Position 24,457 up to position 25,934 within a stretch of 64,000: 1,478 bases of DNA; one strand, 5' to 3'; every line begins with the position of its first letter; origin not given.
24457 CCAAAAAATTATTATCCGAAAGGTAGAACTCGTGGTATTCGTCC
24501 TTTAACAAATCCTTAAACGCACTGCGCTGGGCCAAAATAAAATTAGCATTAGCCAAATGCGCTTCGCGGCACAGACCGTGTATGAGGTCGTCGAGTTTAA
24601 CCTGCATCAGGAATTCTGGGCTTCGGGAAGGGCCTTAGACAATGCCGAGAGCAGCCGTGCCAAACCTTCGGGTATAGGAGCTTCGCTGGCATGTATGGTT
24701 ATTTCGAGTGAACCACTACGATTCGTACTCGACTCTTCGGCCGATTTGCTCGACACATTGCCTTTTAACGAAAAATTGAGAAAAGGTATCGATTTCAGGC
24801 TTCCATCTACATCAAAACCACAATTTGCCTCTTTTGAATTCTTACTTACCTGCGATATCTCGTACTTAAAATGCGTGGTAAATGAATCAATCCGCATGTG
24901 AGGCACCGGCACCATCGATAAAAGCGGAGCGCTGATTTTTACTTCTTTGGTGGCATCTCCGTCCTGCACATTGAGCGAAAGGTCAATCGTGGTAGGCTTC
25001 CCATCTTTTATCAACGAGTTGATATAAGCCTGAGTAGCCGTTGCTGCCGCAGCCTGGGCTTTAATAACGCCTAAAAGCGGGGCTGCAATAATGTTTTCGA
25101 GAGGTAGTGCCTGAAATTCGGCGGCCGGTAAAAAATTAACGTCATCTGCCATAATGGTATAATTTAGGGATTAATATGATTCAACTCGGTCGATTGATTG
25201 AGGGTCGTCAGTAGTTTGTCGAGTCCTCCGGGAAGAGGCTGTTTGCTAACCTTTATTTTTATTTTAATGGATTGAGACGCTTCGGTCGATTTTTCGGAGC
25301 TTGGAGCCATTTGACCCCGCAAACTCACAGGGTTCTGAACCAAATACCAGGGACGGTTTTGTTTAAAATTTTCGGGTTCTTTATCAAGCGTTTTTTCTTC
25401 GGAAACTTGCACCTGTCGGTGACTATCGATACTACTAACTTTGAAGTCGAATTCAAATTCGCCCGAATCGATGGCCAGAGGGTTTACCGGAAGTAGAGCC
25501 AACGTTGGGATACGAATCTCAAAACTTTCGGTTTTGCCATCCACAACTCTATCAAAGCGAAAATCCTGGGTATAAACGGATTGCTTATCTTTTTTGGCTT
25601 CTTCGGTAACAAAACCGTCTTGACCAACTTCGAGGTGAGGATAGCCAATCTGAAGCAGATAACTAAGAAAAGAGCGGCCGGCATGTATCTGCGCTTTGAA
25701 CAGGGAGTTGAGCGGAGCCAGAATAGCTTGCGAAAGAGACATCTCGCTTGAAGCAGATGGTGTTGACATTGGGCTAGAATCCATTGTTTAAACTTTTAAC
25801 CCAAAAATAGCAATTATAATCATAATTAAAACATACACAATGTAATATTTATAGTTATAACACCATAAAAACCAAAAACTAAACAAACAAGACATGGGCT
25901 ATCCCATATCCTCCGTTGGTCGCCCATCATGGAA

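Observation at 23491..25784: Core-genome four-gene cassette: two (possibly three) DUF2589-like paralogs plus a signal-peptide-less lytic-transglycosylase-like protein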

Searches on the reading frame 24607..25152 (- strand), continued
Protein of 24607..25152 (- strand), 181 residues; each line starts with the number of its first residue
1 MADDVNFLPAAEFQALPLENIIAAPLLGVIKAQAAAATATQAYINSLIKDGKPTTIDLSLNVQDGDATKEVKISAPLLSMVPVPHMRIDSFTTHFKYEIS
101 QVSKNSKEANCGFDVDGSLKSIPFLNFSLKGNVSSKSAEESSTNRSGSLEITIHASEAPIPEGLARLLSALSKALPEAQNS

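Call 75: fold_search(model_id=the predicted structure, library=viral)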
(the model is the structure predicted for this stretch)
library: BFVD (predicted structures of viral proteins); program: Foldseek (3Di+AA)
matches with E <= 10: 161; with E <= 0.001: 1
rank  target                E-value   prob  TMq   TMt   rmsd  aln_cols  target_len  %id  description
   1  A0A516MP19            6.9e-06  1.00  0.37  0.38  13.8       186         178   21  (no name in the UniProt tables at hand)
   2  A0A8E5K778            4.6e-02  0.47  0.20  0.09  36.4       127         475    9  (no name in the UniProt tables at hand)
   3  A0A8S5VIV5            6.8e-02  0.10  0.11  0.08  23.6       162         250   12  Lower collar protein [Podoviridae sp. ct9H612]
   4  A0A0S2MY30            7.6e-02  0.35  0.14  0.14  13.0        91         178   16  Lower collar protein [Enterococcus phage vB_EfaP_IME195]
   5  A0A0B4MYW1            3.8e-01  0.18  0.13  0.11  15.0        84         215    6  Collar protein [Streptococcus phage SOCP]
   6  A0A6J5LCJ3            4.2e-01  0.15  0.12  0.22  12.8        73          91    5  Uncharacterized protein [uncultured Caudovirales phage]
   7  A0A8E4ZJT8            5.2e-01  0.05  0.10  0.11  32.5       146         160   12  Uncharacterized protein [Olleya phage Harreka_1]
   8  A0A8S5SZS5            5.5e-01  0.21  0.20  0.16   9.4        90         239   13  Lower collar protein [Podoviridae sp. ctnWS46]
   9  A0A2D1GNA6            6.2e-01  0.08  0.17  0.06  47.6       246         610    9  (no name in the UniProt tables at hand)
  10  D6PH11                6.9e-01  0.14  0.15  0.24  12.0        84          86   11  (no name in the UniProt tables at hand)
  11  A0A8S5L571            6.9e-01  0.06  0.13  0.16  35.8       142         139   10  Coat protein [ssRNA phage SRR7976310_8]
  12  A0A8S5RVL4            7.3e-01  0.16  0.20  0.18  29.9       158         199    9  Uncharacterized protein [Siphoviridae sp. ctHip2]
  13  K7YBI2                7.3e-01  0.10  0.14  0.12  10.3        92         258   12  Uncharacterized protein [uncultured Mediterranean phage MEDS5 group]
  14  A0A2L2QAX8            8.1e-01  0.18  0.17  0.13   7.4        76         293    4  Uncharacterized protein [Human betaherpesvirus 6A]
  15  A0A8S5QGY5            1.0e+00  0.07  0.12  0.07  33.8       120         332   12  BACON domain-containing protein [Myoviridae sp. ctgpD8]
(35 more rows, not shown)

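Call 81: find_encoding_contigs(protein=P0147, flank=5000, max_places=1)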
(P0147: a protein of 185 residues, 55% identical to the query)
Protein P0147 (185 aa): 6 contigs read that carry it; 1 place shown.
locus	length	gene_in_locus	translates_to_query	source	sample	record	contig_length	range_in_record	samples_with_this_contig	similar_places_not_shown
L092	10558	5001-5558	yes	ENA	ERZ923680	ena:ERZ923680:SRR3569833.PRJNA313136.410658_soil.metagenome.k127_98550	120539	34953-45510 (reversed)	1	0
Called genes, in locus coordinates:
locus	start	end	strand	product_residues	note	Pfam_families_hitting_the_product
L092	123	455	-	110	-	-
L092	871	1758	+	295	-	PF20628:Dyp_perox_C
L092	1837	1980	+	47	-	-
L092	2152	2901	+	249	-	PF04366:Ysc84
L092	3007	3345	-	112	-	PF00462:Glutaredoxin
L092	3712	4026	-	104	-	-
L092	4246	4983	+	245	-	PF11655:DUF2589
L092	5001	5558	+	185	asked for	PF11655:DUF2589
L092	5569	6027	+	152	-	-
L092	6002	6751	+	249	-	-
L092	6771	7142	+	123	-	-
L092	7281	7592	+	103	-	PF03992:ABM (weak)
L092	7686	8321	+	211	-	PF01323:DSBA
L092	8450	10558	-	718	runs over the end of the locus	PF00580:UvrD-helicase, PF13245:AAA_19, PF13604:AAA_30 (faint), PF13361:UvrD_C, PF13538:UvrD_C_2 (weak), PF21196:PcrA_UvrD_tudor (weak)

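Call 82: find_encoding_contigs(protein=P0167, flank=5000, max_places=1)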
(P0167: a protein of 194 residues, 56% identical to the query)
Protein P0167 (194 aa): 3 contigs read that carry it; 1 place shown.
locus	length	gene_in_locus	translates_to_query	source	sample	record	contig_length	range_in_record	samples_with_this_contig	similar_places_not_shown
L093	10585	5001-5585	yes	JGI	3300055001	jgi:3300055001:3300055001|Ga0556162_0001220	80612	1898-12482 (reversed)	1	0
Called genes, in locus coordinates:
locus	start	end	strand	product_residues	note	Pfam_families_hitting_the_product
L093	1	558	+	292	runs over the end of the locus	-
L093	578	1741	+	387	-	PF00079:Serpin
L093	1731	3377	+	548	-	PF00112:Peptidase_C1, PF13529:Peptidase_C39_2 (weak)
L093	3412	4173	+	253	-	-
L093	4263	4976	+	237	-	PF11655:DUF2589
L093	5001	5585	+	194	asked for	PF11655:DUF2589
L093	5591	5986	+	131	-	-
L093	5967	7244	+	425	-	PF08291:Peptidase_M15_3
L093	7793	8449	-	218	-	-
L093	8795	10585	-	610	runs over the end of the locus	PF00656:Peptidase_C14, PF03781:FGE-sulfatase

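Call 83: find_encoding_contigs(protein=P0194, flank=5000, max_places=1)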
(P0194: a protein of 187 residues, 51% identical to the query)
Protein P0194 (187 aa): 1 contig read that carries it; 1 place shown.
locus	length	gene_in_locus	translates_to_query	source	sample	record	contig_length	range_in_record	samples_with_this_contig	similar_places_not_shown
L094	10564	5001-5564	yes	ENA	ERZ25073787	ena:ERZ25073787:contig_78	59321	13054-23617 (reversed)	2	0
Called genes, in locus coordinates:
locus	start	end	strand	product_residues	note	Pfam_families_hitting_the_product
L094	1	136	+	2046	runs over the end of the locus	PF03534:SpvB, PF01839:FG-GAP (faint), PF13202:EF-hand_5 (faint), PF13517:FG-GAP_3 (weak), PF12256:TcdB_toxin_midN, PF05593:RHS_repeat (weak)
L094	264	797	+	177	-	-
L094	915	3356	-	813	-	PF08448:PAS_4, PF00989:PAS, PF08448:PAS_4, PF13426:PAS_9, PF00989:PAS, PF13426:PAS_9, PF00990:GGDEF, PF00563:EAL, +3 more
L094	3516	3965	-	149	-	-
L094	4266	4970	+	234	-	PF11655:DUF2589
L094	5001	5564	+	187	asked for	PF11655:DUF2589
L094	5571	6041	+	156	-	-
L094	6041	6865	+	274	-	-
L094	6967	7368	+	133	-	PF03741:TerC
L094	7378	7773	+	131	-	PF03741:TerC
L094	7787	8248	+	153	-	PF14588:YjgF_endoribonc, PF01042:Ribonuc_L-PSP (weak)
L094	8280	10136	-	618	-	PF00005:ABC_tran, PF00006:ATP-synt_ab (faint), PF02463:SMC_N (faint), PF03193:RsgA_GTPase (faint), PF13555:AAA_29 (faint), PF12848:ABC_tran_Xtn, PF00005:ABC_tran, PF16326:ABC_tran_CTD, +6 more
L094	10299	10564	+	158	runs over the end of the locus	PF01810:LysE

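Call 85: search_protein_families(library=phrogs, proteins=[L071:1345-2145:+, L094:6041-6865:+, L030:1020-1799:+, L030:2675-3154:+, L034:9447-9995:+, L030:144-995:+, L073:5966-7693:+], max_evalue=0.01)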
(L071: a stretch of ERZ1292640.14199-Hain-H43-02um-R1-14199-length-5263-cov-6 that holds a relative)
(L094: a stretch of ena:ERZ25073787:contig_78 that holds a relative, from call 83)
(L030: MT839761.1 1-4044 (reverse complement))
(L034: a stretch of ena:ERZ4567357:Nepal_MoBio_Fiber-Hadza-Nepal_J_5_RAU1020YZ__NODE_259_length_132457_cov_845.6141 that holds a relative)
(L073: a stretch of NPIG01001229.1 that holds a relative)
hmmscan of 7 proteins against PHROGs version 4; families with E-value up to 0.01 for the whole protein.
L071:1345-2145:+ (266 aa): 0 families

L094:6041-6865:+ (274 aa): 0 families

L030:1020-1799:+ (259 aa): 0 families

L030:2675-3154:+ (159 aa): 0 families

L034:9447-9995:+ (182 aa): 0 families

L030:144-995:+ (283 aa): 0 families

L073:5966-7693:+ (575 aa): 0 families

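Call 86: search_solved_structures(query=L071:1345-2145:+, max_evalue=1)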
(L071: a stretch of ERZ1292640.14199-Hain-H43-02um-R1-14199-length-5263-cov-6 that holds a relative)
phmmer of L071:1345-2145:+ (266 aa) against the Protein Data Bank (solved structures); distinct sequences matched with E-value up to 1: 0.

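Call 87: search_solved_structures(query=L094:6041-6865:+, max_evalue=1)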
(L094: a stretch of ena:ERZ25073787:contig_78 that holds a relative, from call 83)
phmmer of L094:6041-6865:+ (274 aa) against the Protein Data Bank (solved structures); distinct sequences matched with E-value up to 1: 0.

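Call 99: search_dna_similar(query=window:24607-25152:-, collection=plasmids, mode=protein, max_evalue=0.001, max_rows=20)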
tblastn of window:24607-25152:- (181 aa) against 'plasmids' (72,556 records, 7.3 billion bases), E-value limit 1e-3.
Records with a match: 2; places in all: 2; records where one place covers at least 80% of the query: 2.
Best place of each record, by identity: <60% 2.
By first word of the organism name: Vibrio 2.
By predicted mobility (MOB-suite, as given by PLSDB): non-mobilizable 2.
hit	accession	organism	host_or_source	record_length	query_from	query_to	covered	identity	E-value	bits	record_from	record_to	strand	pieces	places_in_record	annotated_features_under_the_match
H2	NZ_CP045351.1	Vibrio aquimaris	pure culture,Non-filtered water from ...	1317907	10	163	85%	26.6%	4e-6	53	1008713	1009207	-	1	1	none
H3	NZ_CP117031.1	Vibrio tubiashii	Babylonia areolata,bacterial pure ...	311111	13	163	83%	26.7%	4e-6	53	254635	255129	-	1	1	none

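Call 101: get_annotated_region(hit=H3, flank=6000)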
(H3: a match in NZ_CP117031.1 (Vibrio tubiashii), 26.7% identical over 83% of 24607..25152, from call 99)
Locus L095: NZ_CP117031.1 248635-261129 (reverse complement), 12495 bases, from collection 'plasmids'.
description: Vibrio tubiashii strain FP17 plasmid pFP31, complete sequence
organism: Vibrio tubiashii (NCBI taxid 29498)
taxonomy: Bacteria; Pseudomonadota; Gammaproteobacteria; Vibrionales; Vibrionaceae; Vibrio; Vibrio tubiashii
host: -; source: Babylonia areolata,bacterial pure culture; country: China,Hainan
typing (MOB-suite, as given by PLSDB): non-mobilizable; mating-pair formation MPF_F
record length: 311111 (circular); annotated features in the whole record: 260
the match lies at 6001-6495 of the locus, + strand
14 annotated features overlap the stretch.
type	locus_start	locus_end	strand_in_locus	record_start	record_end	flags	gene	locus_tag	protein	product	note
CDS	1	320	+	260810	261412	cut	-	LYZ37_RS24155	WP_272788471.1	outer membrane beta-barrel protein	-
CDS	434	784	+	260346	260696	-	-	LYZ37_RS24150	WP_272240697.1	hypothetical protein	-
CDS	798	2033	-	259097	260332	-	-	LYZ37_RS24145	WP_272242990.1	hypothetical protein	-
CDS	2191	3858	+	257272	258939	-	-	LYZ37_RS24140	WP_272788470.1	mechanosensitive ion channel family protein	-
CDS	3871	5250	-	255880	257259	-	-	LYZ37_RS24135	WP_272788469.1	transporter substrate-binding domain-containing protein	-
CDS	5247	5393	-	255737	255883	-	-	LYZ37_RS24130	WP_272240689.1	hypothetical protein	-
CDS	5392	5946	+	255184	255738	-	-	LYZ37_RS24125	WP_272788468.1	DUF2589 domain-containing protein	-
CDS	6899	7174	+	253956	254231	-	-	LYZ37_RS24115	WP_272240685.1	hypothetical protein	-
CDS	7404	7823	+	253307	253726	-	-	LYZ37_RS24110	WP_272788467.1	hypothetical protein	-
CDS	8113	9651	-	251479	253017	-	-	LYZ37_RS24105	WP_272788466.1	peptidoglycan-binding protein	-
CDS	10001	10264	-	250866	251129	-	-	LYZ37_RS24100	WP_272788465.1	hypothetical protein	-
CDS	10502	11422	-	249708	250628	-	-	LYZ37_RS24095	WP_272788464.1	alpha/beta hydrolase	-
CDS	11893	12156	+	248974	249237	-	-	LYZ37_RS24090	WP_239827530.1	hypothetical protein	-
CDS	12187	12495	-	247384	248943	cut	-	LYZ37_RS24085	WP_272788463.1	endonuclease/exonuclease/phosphatase family protein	-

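Call 102: get_annotated_region(hit=H2, flank=6000)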
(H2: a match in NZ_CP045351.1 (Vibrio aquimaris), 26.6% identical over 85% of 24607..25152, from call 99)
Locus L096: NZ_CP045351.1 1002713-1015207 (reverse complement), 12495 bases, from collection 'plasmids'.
description: Vibrio aquimaris strain THAF100 plasmid pTHAF100_a, complete sequence
organism: Vibrio aquimaris (NCBI taxid 2587862)
taxonomy: Bacteria; Pseudomonadota; Gammaproteobacteria; Vibrionales; Vibrionaceae; Vibrio; Vibrio aquimaris
host: -; source: pure culture,Non-filtered water from the water column of tank 6 of a marine aquarium containing stony-coral ...; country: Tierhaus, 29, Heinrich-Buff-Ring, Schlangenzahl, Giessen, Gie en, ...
typing (MOB-suite, as given by PLSDB): non-mobilizable
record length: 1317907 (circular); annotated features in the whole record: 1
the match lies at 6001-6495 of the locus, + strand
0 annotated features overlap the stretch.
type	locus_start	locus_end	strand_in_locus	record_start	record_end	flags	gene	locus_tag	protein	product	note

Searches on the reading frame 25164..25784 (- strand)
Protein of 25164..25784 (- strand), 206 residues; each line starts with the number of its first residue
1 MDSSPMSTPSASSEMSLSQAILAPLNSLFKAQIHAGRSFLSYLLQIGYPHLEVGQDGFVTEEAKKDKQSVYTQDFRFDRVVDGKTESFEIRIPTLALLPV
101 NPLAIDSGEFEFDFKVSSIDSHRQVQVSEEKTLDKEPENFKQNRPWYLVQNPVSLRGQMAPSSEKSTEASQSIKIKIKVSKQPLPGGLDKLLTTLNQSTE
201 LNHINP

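Call 3: search_protein_families(library=pfam, proteins=[window:25164-25784:-], max_evalue=1)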
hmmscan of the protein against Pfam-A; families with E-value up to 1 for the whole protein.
window:25164-25784:- (206 aa): 1 family
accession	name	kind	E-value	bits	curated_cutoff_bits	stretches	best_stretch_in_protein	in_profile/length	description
PF11655.13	DUF2589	-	2.6e-16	60.8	23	1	17-198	2-154/154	Protein of unknown function (DUF2589)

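Call 4: search_protein_families(library=ncbifam, proteins=[window:25164-25784:-], max_evalue=1)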
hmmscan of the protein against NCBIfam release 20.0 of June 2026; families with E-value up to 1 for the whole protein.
window:25164-25784:- (206 aa): 0 families

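Call 5: search_protein_families(library=padloc, proteins=[window:25164-25784:-], max_evalue=1)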
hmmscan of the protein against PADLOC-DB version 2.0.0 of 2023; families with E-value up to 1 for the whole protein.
window:25164-25784:- (206 aa): 0 families

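Call 6: search_protein_families(library=phrogs, proteins=[window:25164-25784:-], max_evalue=1)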
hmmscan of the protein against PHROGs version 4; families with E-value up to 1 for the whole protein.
window:25164-25784:- (206 aa): 1 family
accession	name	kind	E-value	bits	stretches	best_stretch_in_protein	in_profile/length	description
phrog_6079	-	tail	0.26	10.8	1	107-155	233-281/605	tail protein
